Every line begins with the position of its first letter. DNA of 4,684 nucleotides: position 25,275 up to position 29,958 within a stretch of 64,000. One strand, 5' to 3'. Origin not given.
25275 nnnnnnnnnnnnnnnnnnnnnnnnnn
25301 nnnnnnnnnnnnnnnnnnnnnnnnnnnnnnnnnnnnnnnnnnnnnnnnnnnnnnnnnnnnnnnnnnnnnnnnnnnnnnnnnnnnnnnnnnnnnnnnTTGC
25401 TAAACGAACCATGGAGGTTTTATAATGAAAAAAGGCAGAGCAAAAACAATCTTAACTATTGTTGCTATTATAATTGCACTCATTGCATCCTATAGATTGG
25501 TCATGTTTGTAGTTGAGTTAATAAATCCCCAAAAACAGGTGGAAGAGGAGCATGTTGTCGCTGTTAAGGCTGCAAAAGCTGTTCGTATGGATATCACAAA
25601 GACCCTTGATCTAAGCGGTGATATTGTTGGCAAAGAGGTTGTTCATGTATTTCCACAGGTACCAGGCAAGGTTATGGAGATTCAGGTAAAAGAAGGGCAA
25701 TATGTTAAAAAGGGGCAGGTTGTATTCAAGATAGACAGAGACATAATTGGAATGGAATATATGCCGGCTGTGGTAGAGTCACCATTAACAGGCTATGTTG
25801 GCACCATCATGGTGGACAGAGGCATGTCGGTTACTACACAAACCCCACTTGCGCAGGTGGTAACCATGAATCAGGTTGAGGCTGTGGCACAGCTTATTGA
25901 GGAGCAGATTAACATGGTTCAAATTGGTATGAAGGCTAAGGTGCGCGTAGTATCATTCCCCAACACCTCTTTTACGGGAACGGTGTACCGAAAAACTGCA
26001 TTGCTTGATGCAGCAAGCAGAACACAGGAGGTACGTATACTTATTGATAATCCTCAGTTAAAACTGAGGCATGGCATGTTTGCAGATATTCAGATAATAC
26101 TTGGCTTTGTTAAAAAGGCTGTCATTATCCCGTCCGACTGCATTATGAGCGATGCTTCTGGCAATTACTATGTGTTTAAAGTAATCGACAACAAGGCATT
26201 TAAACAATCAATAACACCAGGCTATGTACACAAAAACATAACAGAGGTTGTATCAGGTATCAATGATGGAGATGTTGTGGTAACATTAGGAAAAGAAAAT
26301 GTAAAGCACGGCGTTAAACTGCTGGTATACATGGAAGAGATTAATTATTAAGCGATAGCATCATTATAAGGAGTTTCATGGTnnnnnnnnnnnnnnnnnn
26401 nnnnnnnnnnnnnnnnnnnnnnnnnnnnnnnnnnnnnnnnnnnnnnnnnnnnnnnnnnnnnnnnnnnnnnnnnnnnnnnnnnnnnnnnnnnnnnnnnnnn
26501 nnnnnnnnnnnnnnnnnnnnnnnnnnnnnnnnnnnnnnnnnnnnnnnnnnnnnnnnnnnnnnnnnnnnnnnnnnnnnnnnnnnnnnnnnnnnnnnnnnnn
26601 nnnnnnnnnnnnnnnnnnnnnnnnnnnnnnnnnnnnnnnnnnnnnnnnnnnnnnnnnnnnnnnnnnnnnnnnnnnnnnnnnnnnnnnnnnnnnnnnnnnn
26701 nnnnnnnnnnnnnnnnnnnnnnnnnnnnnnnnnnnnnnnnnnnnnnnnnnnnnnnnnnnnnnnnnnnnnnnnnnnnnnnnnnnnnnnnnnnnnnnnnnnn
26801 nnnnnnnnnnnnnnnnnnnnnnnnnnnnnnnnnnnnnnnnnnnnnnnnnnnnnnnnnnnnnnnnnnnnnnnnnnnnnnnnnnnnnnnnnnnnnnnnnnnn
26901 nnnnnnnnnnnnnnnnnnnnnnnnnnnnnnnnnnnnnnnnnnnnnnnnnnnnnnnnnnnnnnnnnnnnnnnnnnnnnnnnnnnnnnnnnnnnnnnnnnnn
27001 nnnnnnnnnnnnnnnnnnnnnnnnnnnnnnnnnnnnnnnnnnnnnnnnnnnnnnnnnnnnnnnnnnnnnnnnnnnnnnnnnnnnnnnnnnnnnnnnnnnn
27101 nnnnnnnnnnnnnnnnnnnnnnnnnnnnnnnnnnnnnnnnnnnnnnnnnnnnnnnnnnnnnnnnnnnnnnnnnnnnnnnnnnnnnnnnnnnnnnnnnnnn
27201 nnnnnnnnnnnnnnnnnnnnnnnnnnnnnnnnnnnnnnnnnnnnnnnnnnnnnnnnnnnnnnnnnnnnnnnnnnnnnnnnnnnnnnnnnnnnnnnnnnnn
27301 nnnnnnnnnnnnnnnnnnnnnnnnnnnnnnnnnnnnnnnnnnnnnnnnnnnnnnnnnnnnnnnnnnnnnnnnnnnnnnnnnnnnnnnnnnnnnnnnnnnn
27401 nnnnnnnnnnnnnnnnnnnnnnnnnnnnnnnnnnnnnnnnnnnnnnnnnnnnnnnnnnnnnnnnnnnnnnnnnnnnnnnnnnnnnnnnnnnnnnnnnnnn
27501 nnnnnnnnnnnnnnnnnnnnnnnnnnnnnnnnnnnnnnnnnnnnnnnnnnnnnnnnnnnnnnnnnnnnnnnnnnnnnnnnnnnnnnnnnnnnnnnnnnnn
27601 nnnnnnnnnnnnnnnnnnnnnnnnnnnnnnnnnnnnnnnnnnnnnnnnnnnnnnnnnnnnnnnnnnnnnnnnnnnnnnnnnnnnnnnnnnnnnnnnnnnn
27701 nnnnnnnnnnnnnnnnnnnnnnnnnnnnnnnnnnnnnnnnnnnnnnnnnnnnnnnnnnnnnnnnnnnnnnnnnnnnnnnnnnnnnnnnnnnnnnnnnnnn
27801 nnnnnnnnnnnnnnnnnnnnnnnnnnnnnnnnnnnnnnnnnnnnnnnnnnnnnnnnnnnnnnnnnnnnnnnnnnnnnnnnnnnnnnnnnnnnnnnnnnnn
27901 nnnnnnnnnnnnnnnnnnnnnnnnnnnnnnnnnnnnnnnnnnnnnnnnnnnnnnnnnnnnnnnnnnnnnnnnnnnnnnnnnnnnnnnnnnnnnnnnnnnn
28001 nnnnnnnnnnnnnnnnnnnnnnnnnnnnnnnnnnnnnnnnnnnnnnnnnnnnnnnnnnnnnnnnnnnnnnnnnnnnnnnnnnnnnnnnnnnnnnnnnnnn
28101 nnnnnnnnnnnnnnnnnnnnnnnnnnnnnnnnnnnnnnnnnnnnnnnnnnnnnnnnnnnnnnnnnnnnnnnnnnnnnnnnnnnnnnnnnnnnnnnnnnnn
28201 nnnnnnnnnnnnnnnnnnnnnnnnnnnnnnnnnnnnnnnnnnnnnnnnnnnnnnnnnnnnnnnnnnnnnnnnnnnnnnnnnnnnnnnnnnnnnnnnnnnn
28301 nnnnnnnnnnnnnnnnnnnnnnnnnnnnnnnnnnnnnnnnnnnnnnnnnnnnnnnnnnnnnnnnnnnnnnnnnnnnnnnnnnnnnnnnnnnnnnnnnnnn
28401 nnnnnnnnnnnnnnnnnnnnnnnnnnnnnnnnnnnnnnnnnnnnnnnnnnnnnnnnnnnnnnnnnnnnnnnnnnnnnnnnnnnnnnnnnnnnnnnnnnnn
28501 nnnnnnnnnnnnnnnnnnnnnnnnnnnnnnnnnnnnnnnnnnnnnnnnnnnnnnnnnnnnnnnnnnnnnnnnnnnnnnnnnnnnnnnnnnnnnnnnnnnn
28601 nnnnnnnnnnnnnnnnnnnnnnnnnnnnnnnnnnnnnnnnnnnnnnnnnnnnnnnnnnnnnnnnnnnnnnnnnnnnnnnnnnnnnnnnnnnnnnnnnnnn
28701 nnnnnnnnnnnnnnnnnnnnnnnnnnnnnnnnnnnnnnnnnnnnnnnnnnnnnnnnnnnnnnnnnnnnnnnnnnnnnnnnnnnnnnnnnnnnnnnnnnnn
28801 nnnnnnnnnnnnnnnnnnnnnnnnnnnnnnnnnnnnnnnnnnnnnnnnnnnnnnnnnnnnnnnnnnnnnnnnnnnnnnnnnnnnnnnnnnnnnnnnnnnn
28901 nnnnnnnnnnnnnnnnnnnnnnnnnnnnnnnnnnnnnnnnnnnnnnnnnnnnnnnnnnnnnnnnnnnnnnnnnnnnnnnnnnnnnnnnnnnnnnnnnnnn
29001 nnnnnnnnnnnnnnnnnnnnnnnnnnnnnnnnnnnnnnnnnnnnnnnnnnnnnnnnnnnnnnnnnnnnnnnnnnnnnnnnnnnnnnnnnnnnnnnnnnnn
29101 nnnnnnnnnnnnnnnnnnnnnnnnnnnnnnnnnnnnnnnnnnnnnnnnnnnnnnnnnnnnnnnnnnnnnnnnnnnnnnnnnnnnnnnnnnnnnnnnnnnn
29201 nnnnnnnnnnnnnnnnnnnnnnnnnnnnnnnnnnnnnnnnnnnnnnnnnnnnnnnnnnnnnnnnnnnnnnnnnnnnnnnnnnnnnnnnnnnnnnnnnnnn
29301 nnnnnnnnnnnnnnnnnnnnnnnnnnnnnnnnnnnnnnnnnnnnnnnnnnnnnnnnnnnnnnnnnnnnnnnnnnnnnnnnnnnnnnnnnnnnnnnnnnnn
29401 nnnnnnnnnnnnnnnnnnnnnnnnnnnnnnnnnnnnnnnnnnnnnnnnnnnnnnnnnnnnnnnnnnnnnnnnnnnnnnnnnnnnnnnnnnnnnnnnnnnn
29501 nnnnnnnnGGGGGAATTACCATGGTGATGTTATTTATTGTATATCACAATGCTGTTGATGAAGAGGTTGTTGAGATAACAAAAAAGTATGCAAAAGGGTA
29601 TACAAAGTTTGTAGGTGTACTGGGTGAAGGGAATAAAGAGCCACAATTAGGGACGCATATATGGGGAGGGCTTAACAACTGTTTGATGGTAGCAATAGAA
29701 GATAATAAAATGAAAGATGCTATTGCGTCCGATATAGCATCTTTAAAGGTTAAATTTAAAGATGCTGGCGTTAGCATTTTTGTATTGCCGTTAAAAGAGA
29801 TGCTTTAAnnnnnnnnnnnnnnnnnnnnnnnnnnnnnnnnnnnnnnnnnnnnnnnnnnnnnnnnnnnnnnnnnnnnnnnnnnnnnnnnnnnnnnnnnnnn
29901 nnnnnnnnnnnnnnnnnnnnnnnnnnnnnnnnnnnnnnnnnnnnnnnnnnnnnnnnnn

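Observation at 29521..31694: Orphan B12-binding radical SAM enzyme with an unassigned 250-aa C-terminal domain, convergent with a PII-like DUF3240 gene at the end of an RND operon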

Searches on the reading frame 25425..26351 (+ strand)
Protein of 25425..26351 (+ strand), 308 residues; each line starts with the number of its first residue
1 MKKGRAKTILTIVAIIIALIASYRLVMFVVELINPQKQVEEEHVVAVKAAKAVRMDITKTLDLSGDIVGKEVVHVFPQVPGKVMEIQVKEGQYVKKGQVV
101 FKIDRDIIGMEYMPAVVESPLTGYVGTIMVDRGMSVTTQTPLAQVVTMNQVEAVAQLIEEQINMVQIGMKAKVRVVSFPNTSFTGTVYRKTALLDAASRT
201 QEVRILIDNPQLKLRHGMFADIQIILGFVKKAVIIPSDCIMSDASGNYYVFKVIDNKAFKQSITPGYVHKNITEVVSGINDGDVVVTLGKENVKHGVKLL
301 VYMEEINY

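Call 7: search_protein_families(library=pfam, proteins=[window:25425-26351:+], max_evalue=0.01)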
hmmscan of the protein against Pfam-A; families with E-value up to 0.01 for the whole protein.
window:25425-26351:+ (308 aa): 4 families
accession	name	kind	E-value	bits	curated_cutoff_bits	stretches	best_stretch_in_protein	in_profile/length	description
PF16576.10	HlyD_D23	-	1.8e-27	96.5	30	2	117-220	111-214/214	Barrel-sandwich domain of CusB or HlyD membrane-fusion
PF13437.12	HlyD_3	-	3e-11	44.4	22.2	1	117-215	2-104/106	HlyD family secretion protein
PF13533.13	Biotin_lipoyl_2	-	4.1e-09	36.5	29.8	1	75-104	3-32/32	Biotin-lipoyl like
PF00364.28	Biotin_lipoyl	-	6.2e-06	26.4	22.1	1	81-144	9-72/73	Biotin-requiring enzyme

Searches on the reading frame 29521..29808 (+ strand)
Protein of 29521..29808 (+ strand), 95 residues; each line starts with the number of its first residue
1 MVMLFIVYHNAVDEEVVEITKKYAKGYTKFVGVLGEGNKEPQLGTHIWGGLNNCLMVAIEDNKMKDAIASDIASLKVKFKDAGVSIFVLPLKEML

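Call 7: search_protein_families(library=pfam, proteins=[window:29521-29808:+], max_evalue=0.01)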
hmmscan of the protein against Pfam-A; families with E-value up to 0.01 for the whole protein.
window:29521-29808:+ (95 aa): 0 families

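Call 8: search_protein_families(library=ncbifam, proteins=[window:29521-29808:+], max_evalue=0.01)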
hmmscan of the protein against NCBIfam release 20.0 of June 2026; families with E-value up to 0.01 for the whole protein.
window:29521-29808:+ (95 aa): 1 family
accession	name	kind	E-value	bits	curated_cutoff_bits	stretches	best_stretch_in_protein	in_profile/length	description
NF045581.1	PG0541_fam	equivalog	8.9e-19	67.3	45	1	3-90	2-91/91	PG0541 family transporter-associated protein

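Call 61: search_protein_families(library=pfam, proteins=[window:29521-29805:+], max_evalue=10)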
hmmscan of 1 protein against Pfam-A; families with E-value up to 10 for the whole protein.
window:29521-29805:+ (95 aa): 3 families
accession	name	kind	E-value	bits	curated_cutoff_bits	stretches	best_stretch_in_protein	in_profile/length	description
PF00543.27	P-II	-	0.023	15.5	25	1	6-93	6-94/102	Nitrogen regulatory protein P-II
PF12229.13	PG_binding_4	-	0.076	13.6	22.1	1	18-86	9-79/117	Putative peptidoglycan binding domain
PF24809.1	DUF7708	-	0.18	12.1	25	1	24-94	10-78/146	Domain of unknown function (DUF7708)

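Call 62: search_solved_structures(query=window:29521-29805:+, max_evalue=10)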
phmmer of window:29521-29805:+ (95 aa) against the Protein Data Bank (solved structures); distinct sequences matched with E-value up to 10: 0.
